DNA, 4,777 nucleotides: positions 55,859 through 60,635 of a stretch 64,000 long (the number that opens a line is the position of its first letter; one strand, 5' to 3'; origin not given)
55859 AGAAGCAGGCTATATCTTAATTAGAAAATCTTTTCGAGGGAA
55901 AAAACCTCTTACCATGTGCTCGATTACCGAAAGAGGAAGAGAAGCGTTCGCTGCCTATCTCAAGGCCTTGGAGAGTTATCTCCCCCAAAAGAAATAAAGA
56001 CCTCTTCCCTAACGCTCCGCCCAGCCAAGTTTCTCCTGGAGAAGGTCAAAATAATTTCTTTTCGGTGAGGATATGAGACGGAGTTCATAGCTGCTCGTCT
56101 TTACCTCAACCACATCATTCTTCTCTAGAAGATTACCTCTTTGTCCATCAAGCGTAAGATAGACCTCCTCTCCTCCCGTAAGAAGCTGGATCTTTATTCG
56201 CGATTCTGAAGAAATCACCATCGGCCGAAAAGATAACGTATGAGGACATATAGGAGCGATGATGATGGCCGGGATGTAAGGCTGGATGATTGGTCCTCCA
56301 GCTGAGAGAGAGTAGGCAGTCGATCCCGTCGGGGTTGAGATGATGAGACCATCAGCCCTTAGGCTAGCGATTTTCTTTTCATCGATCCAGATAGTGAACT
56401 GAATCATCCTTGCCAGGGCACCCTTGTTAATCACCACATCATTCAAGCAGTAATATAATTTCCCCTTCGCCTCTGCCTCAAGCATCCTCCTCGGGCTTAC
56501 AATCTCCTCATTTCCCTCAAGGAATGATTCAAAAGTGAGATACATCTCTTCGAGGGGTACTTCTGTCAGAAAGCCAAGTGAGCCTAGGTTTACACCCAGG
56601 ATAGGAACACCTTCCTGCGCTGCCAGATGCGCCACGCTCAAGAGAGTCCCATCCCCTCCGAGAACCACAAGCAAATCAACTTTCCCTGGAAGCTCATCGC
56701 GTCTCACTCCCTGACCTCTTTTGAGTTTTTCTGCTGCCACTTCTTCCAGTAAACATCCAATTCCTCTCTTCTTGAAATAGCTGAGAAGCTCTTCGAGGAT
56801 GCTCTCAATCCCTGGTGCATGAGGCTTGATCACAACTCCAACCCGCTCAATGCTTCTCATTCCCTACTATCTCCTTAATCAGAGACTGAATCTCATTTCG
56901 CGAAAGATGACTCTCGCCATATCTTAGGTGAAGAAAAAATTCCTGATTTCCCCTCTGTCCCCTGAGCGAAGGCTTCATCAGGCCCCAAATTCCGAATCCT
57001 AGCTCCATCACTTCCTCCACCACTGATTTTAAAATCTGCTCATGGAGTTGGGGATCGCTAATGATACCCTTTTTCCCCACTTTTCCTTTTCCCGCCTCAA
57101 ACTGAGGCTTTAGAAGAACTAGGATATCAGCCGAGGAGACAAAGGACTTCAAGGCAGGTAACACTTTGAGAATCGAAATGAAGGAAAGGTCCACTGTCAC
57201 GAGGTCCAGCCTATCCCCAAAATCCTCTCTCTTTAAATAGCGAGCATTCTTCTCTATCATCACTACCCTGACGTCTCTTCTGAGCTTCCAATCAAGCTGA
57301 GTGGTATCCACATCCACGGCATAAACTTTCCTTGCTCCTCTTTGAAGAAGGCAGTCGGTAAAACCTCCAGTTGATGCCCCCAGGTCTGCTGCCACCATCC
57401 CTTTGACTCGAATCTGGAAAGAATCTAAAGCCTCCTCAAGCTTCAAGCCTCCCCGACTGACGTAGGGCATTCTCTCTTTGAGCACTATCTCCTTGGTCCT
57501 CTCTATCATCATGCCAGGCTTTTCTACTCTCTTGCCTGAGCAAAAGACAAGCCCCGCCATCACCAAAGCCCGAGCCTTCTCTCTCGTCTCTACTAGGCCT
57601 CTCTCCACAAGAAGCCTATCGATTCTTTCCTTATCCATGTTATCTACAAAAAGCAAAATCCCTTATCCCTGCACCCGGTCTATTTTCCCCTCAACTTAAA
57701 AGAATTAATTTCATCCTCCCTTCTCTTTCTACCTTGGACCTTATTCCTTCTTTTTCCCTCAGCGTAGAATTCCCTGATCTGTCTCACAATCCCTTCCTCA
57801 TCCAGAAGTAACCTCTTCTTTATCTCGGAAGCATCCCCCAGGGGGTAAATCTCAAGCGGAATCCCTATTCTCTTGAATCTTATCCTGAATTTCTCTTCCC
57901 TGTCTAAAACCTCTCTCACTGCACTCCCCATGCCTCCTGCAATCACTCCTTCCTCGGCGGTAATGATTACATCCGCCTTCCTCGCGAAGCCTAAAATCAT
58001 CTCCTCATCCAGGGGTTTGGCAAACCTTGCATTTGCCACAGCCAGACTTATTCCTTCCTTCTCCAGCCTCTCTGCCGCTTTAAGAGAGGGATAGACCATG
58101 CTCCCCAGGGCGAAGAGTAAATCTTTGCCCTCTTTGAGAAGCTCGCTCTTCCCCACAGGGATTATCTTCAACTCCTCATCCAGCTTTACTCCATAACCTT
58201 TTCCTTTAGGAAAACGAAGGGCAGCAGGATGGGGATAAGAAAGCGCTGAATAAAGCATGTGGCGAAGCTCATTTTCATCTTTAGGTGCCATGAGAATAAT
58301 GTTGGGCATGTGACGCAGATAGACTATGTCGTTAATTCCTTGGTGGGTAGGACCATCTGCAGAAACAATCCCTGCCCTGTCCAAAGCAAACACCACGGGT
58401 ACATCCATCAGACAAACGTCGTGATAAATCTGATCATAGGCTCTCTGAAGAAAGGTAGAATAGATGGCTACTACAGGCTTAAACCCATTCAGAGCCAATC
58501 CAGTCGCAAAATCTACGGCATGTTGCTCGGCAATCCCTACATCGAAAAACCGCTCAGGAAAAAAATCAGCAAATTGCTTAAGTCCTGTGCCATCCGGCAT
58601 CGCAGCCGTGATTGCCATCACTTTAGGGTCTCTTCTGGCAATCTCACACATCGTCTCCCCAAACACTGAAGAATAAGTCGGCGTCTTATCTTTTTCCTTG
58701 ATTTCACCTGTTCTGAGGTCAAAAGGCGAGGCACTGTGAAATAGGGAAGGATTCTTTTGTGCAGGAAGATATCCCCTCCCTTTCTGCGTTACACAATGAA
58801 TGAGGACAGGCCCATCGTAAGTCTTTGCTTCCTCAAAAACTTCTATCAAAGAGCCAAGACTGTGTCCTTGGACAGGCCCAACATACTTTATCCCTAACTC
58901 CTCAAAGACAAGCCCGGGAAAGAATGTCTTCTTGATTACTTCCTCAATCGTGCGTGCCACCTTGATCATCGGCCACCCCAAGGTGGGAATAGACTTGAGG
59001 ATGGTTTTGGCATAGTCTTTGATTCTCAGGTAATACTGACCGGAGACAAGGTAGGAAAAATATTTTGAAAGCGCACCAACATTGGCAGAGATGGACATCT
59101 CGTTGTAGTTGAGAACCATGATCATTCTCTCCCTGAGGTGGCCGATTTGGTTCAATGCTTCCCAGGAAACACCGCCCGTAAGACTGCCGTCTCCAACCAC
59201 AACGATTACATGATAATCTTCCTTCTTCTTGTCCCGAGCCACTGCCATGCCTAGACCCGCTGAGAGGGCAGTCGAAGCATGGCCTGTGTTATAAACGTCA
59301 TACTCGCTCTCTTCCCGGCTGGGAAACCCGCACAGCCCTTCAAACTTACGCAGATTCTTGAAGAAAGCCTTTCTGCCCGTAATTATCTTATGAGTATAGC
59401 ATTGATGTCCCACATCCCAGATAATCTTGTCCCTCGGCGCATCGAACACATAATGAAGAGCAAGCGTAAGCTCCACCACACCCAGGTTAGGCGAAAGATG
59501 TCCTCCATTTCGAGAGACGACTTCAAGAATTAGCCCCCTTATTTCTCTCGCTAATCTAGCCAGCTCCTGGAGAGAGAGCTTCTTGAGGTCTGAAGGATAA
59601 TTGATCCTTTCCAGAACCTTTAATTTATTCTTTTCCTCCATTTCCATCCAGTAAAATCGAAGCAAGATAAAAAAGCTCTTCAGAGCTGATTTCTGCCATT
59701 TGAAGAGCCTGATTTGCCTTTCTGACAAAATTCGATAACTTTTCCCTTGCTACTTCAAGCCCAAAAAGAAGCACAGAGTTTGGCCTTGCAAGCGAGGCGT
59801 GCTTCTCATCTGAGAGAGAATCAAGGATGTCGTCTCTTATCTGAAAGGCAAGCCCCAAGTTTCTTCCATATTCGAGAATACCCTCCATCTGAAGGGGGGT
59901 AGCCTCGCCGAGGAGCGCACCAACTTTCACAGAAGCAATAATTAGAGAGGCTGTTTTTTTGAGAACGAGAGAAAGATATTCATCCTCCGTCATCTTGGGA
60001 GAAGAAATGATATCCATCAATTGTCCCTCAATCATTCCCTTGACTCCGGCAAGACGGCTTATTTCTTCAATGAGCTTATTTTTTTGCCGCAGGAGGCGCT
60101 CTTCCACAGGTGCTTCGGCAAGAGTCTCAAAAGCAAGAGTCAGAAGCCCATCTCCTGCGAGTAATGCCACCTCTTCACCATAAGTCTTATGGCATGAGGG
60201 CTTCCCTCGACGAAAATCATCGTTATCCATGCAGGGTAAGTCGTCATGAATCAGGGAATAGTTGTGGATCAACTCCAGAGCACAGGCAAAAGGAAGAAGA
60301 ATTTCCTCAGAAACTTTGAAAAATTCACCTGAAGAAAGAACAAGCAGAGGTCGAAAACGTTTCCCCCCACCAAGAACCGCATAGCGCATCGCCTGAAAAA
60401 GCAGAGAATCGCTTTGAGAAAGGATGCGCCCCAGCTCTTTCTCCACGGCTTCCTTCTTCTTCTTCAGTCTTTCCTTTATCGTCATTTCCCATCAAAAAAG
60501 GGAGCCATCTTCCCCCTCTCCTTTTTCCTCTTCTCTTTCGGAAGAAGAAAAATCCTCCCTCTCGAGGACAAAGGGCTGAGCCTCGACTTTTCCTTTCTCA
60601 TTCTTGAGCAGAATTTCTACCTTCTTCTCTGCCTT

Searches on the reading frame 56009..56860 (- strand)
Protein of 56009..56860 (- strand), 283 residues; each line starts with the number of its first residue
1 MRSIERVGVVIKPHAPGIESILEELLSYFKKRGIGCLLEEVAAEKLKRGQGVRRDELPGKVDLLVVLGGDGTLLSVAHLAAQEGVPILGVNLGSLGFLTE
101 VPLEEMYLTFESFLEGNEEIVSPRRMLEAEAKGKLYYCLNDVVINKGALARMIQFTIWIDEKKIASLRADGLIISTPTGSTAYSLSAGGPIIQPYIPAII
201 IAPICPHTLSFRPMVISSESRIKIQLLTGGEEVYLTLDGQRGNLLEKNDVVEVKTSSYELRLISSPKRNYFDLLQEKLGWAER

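Call 48: search_protein_families(library=pfam, proteins=[window:56009-56860:-], max_evalue=0.0001)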
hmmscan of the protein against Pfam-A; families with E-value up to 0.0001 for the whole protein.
window:56009-56860:- (283 aa): 2 families
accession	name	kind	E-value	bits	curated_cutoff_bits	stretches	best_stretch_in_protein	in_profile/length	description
PF20143.4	NAD_kinase_C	-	3.7e-40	137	23.7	1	139-264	1-125/126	ATP-NAD kinase C-terminal domain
PF01513.26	NAD_kinase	-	1.4e-18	67.9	25.5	1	48-116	60-128/130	ATP-NAD kinase N-terminal domain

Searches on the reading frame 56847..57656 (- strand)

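Call 48: search_protein_families(library=pfam, proteins=[window:56847-57656:-], max_evalue=0.0001)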
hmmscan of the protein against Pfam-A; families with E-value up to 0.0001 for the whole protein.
window:56847-57656:- (269 aa): 2 families
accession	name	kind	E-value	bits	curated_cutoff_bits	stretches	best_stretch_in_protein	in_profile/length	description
PF01728.25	FtsJ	-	5.1e-45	154.1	24.1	1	65-246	1-181/181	FtsJ-like methyltransferase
PF01479.30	S4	-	7.6e-10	38.8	22.8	1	10-53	1-44/48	S4 domain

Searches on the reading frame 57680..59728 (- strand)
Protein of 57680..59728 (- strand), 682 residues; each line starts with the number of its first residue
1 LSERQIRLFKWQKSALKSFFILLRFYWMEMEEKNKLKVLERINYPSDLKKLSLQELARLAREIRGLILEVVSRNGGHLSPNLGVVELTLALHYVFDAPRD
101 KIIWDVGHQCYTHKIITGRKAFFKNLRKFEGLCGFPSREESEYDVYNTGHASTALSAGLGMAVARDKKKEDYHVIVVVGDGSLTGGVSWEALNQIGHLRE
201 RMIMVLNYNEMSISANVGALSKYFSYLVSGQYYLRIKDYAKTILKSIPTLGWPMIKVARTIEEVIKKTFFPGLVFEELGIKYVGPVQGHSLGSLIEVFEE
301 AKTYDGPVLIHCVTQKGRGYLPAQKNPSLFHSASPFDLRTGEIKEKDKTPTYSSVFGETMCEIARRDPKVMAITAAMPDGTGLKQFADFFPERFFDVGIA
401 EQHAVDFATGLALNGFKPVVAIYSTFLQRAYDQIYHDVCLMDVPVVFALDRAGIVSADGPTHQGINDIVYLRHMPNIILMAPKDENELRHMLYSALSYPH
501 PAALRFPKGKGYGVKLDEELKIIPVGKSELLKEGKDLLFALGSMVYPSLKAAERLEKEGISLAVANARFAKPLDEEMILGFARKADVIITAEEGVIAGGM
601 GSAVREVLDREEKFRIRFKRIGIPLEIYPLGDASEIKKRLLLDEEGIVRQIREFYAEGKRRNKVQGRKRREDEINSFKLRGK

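Call 48: search_protein_families(library=pfam, proteins=[window:57680-59728:-], max_evalue=0.0001)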
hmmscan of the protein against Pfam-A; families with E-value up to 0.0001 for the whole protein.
window:57680-59728:- (682 aa): 4 families
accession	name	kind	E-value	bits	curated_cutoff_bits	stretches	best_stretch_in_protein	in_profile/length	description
PF13292.11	DXP_synthase_N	-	7.3e-115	383.4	21.2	1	39-314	1-274/274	1-deoxy-D-xylulose-5-phosphate synthase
PF02779.29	Transket_pyr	-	4.5e-48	163.6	27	1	349-510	2-171/174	Transketolase, pyrimidine binding domain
PF02780.25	Transketolase_C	-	1e-25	90.5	25.9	1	526-647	1-124/124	Transketolase, C-terminal domain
PF00456.26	Transketolase_N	-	5e-06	26.2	22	0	61-218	7-192/334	Transketolase, thiamine diphosphate binding domain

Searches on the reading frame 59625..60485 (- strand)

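Call 48: search_protein_families(library=pfam, proteins=[window:59625-60485:-], max_evalue=0.0001)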
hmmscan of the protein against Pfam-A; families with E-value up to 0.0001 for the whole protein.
window:59625-60485:- (286 aa): 1 family
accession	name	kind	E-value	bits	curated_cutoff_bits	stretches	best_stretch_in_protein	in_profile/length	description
PF00348.22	polyprenyl_synt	-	1.4e-52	178.9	27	1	28-229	3-197/251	Polyprenyl synthetase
